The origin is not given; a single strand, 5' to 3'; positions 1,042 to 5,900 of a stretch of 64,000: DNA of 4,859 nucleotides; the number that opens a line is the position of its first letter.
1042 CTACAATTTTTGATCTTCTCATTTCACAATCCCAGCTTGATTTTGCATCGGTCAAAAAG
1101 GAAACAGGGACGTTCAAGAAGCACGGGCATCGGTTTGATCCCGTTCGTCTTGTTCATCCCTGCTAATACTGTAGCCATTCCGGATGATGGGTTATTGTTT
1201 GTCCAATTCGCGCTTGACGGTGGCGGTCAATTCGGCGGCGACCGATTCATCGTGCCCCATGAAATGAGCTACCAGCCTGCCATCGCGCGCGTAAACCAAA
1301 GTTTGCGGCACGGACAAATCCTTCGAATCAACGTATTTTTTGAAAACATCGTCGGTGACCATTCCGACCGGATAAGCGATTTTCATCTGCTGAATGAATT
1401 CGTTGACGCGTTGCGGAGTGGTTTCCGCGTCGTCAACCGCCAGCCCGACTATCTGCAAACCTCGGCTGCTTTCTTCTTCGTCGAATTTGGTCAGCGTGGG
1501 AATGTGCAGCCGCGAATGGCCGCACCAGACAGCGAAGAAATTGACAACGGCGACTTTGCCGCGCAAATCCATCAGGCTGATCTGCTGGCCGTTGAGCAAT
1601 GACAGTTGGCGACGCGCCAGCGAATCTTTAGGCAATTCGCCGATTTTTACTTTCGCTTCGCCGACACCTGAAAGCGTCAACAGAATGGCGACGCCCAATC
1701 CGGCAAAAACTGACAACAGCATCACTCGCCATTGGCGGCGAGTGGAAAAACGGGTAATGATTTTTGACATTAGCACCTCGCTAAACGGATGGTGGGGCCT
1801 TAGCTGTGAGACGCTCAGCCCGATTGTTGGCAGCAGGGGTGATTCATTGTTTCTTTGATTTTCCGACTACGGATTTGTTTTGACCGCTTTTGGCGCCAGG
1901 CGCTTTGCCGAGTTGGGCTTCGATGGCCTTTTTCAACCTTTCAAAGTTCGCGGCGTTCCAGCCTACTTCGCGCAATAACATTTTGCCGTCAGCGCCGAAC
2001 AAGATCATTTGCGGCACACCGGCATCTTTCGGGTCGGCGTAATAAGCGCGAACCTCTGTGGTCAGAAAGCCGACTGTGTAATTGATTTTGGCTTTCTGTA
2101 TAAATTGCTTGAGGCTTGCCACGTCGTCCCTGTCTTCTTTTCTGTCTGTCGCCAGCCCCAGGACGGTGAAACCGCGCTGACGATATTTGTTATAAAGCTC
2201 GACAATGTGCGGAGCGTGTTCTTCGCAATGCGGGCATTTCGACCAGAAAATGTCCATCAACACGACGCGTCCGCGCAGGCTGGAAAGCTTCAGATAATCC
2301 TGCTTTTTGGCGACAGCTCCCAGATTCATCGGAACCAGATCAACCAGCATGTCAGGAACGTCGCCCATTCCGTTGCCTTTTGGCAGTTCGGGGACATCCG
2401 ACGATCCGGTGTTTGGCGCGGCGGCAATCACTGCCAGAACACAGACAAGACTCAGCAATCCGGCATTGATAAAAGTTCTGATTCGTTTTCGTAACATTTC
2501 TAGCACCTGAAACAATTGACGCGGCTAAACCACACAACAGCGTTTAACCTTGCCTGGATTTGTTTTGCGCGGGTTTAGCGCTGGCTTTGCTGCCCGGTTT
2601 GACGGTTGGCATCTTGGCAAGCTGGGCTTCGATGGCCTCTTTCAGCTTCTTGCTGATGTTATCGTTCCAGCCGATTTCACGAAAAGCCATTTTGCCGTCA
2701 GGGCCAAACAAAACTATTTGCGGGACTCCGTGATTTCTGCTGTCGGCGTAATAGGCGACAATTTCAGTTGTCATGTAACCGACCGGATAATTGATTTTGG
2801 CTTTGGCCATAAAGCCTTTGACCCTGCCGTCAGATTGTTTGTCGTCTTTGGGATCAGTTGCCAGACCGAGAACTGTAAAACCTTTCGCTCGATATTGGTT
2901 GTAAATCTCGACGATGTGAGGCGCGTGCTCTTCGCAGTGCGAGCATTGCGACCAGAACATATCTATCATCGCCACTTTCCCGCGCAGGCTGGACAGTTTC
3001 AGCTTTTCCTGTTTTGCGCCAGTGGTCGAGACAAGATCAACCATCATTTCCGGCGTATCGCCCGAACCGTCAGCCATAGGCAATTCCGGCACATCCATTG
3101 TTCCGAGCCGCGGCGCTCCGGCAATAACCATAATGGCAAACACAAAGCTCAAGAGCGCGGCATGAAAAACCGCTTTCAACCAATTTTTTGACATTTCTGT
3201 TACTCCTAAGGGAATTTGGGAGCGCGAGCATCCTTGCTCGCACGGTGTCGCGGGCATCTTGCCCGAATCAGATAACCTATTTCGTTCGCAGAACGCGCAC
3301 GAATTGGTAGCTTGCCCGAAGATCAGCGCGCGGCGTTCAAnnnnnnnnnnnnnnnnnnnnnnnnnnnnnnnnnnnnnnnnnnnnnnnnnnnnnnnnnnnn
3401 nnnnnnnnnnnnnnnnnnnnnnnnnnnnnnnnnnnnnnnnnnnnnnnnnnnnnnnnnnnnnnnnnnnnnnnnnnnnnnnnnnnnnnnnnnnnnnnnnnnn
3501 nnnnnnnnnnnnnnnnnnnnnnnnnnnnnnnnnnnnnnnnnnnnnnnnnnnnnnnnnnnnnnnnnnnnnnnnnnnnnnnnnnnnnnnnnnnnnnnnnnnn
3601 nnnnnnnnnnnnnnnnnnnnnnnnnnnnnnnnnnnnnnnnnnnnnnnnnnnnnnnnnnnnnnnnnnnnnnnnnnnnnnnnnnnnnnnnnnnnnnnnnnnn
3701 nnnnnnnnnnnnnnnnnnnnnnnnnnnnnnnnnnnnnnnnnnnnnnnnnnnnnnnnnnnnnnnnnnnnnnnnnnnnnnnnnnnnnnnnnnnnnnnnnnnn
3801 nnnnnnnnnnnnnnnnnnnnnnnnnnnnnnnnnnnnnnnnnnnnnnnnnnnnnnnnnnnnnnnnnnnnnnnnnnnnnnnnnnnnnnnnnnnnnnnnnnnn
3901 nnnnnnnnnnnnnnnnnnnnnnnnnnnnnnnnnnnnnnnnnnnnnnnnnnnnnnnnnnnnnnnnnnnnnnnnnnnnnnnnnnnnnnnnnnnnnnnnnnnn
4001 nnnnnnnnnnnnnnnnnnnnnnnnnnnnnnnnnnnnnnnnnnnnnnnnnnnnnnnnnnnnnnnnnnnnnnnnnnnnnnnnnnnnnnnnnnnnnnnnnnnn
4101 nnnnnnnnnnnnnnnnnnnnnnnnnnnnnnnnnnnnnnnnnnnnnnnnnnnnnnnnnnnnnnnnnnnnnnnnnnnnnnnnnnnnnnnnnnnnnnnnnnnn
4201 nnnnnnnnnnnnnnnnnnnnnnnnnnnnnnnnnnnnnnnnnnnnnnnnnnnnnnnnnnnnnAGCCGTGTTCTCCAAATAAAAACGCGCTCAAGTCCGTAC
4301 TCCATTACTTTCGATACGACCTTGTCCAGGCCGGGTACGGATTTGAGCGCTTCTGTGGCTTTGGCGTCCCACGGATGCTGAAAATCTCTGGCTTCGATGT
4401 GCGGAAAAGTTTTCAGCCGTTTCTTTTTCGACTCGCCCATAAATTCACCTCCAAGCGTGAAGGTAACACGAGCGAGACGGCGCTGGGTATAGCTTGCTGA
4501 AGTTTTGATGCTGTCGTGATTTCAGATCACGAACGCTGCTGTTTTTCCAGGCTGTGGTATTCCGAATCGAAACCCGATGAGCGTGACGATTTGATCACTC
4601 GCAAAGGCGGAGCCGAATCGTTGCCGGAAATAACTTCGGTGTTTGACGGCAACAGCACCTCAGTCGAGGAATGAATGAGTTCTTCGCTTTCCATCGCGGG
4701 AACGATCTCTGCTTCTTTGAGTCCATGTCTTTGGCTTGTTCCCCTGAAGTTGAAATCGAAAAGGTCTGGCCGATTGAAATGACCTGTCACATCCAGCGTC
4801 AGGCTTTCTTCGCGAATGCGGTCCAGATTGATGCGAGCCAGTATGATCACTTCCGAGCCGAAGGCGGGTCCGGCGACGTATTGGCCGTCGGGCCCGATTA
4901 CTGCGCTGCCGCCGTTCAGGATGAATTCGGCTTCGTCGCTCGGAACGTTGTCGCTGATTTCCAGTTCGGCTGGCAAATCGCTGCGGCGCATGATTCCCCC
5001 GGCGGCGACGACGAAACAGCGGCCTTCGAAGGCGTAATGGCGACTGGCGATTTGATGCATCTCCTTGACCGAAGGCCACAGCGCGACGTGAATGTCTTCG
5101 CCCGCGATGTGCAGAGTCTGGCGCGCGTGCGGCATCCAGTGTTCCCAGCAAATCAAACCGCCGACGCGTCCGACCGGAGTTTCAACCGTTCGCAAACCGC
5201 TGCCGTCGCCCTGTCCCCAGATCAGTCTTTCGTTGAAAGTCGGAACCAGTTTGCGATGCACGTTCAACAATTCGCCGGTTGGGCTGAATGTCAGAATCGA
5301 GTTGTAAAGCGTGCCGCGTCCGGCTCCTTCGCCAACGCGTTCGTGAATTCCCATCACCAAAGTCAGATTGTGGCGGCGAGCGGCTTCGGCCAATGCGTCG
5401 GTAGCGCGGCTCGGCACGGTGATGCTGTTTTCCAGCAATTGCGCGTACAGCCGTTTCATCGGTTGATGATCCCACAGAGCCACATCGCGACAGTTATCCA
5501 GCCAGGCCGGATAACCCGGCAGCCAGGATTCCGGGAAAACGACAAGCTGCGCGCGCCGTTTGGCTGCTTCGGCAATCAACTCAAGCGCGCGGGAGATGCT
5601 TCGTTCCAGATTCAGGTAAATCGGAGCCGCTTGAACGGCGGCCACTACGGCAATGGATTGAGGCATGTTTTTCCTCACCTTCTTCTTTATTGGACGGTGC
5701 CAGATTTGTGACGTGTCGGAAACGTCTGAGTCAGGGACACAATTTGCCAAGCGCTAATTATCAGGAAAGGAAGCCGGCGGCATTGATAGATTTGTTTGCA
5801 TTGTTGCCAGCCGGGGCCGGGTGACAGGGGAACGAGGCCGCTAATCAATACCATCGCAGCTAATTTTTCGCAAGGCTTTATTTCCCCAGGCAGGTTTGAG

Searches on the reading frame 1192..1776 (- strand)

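Call 8: search_protein_families(library=pfam, proteins=[window:1192-1776:-], max_evalue=0.001)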
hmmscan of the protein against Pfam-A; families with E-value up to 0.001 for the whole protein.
window:1192-1776:- (194 aa): 4 families
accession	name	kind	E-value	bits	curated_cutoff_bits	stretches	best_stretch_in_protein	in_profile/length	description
PF00578.27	AhpC-TSA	-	2.3e-13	50.6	26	1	58-169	10-122/124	AhpC/TSA family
PF08534.16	Redoxin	-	5.6e-11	42.9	26.6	1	60-177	13-137/148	Redoxin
PF13905.12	Thioredoxin_8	-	2e-06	28.5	27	1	73-165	1-91/94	Thioredoxin-like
PF00085.26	Thioredoxin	-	4.2e-05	23.9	23.5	1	74-124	19-68/103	Thioredoxin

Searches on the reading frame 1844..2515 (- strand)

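Call 8: search_protein_families(library=pfam, proteins=[window:1844-2515:-], max_evalue=0.001)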
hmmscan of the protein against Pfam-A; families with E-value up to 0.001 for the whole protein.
window:1844-2515:- (223 aa): 4 families
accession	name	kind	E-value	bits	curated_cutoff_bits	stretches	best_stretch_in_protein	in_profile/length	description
PF00578.27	AhpC-TSA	-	6.7e-11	42.6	26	1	73-149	16-87/124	AhpC/TSA family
PF08534.16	Redoxin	-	5.9e-09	36.3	26.6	1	67-180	13-129/148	Redoxin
PF00255.25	GSHPx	-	2.5e-06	27.5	27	1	65-150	4-87/108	Glutathione peroxidase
PF13905.12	Thioredoxin_8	-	4e-06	27.5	27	1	82-178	1-93/94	Thioredoxin-like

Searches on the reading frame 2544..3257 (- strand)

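Call 8: search_protein_families(library=pfam, proteins=[window:2544-3257:-], max_evalue=0.001)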
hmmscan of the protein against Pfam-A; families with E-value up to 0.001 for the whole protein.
window:2544-3257:- (237 aa): 4 families
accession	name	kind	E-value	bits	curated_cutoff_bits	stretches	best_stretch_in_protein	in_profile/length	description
PF00578.27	AhpC-TSA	-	6.9e-11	42.6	26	1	79-190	11-121/124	AhpC/TSA family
PF08534.16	Redoxin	-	2.6e-08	34.2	26.6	1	79-161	14-92/148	Redoxin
PF13905.12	Thioredoxin_8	-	1.5e-06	28.9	27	1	93-189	1-93/94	Thioredoxin-like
PF00255.25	GSHPx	-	5.6e-05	23.1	27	1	80-135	8-62/108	Glutathione peroxidase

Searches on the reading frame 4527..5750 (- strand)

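Call 8: search_protein_families(library=pfam, proteins=[window:4527-5750:-], max_evalue=0.001)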
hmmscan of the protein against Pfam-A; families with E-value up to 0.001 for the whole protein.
window:4527-5750:- (407 aa): 1 family
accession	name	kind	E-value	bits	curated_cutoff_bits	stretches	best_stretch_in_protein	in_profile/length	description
PF00795.27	CN_hydrolase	-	7.4e-52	176.6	23.2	1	36-314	2-253/256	Carbon-nitrogen hydrolase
